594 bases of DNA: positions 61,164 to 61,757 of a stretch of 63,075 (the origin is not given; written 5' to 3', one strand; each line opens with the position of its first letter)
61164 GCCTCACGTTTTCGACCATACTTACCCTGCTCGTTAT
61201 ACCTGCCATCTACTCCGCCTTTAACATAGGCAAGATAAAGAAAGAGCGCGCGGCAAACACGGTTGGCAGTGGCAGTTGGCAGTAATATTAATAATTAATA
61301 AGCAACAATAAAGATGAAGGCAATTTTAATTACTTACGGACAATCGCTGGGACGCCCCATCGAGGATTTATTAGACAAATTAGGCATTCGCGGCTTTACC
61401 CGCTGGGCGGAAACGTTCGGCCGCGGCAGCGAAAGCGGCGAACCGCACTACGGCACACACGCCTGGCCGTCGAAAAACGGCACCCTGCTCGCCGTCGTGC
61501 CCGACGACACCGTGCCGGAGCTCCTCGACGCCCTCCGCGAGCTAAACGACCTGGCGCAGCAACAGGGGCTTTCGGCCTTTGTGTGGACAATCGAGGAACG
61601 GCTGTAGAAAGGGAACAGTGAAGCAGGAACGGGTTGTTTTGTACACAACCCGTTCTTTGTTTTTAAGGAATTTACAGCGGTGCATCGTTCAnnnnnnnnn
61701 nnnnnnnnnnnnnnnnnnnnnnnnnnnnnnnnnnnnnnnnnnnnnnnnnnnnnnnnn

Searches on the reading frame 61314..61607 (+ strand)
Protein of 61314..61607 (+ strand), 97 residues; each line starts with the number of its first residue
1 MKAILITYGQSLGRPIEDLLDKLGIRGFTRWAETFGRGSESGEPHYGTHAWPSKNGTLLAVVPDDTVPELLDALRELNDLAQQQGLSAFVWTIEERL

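Call 84: search_protein_families(library=pfam, proteins=[window:61314-61607:+], max_evalue=0.001)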
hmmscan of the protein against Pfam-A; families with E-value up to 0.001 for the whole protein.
window:61314-61607:+ (97 aa): 1 family
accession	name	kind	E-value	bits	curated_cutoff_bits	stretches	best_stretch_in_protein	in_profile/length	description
PF00543.27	P-II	-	1.8e-05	25.4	25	1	1-92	1-91/102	Nitrogen regulatory protein P-II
